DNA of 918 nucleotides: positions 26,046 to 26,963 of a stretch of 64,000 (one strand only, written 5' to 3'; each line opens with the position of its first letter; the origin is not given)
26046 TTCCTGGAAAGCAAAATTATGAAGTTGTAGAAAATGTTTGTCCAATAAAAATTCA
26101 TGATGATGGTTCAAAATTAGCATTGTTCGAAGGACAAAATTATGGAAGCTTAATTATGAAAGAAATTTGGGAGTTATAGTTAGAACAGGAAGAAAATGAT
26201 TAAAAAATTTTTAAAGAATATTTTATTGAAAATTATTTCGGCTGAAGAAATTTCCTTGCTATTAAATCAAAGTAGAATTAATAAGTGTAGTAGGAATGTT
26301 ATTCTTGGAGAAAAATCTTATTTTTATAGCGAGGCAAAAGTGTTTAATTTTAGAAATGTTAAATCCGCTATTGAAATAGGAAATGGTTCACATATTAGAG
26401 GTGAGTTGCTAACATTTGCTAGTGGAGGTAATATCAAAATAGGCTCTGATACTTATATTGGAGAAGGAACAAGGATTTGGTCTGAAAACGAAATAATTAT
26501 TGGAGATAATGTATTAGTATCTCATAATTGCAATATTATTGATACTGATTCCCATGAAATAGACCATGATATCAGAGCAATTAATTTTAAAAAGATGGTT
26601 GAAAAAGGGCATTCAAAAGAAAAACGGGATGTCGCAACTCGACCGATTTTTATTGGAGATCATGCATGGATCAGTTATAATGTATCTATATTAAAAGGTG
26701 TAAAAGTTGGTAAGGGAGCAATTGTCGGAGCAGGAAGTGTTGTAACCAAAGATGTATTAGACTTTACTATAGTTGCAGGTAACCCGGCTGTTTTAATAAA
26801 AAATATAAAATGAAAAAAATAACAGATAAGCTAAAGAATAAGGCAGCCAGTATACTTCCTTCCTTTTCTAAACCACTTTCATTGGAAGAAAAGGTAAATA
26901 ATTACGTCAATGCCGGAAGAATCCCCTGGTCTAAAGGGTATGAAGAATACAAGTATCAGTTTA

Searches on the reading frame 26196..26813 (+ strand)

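Call 32: search_protein_families(library=ncbifam, proteins=[window:26196-26813:+], max_evalue=0.00001)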
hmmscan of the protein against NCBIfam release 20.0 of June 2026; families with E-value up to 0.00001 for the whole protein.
window:26196-26813:+ (205 aa): 35 families (the best 25 are shown)
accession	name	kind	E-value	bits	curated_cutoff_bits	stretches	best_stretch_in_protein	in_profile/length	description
NF007797.0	PRK10502.1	subfamily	2.1e-21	76.4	192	1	60-202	54-177/183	WcaF family extracellular polysaccharide biosynthesis acetyltransferase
NF007240.0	PRK09677.1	equivalog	5.1e-21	75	243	1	51-203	40-183/192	putative lipopolysaccharide biosynthesis O-acetyl transferase WbbJ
TIGR03532.1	DapD_Ac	equivalog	4.8e-17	62.4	231.75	1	147-204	157-214/231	2,3,4,5-tetrahydropyridine-2,6-dicarboxylate N-acetyltransferase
TIGR03308.1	phn_thr-fam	hypoth_equivalog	1.2e-16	61.2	201.65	1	147-203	105-161/204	phosphonate metabolim protein, transferase hexapeptide repeat family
NF007076.0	PRK09527.1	equivalog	9.4e-16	57.8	347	1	62-204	59-185/203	galactoside O-acetyltransferase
TIGR03570.1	NeuD_NnaD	subfamily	1.5e-15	57.3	160.8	1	151-198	154-201/202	NeuD/PglB/VioB family sugar acetyltransferase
NF000311.1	Vat_ABCDEFH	equivalog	1.6e-15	57.3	300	1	101-203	59-163/201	Vat family streptogramin A O-acetyltransferase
TIGR04008.1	WcaF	equivalog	6.8e-14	52.1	326.3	1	78-203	70-177/180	colanic acid biosynthesis acetyltransferase WcaF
NF000020.1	stregram_VatE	exception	2.7e-13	50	450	1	151-201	116-166/214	streptogramin A O-acetyltransferase Vat(E)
NF041874.1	EPS_EpsC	equivalog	1e-12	48.1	150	1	99-202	67-165/168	serine O-acetyltransferase EpsC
NF000147.1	stregram_VatF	exception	1e-12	48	400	1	151-203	121-173/221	streptogramin A O-acetyltransferase Vat(F)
NF038307.1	EPS_acetyl_HpsU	equivalog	1.1e-12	47.9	305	1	60-198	53-172/178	hormogonium polysaccharide biosynthesis acetyltransferase HpsU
NF000490.1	chloram_CatB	equivalog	1.1e-12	47.8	350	1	135-202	93-162/210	type B chloramphenicol O-acetyltransferase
NF000101.1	stregram_VatA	exception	1.8e-12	47.3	450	1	101-202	67-170/219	streptogramin A O-acetyltransferase Vat(A)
NF058585.1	HptprglPActTf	PfamEq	2.4e-12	46.7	300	1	151-202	107-158/172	heptaprenylglyceryl phosphate O-acetyltransferase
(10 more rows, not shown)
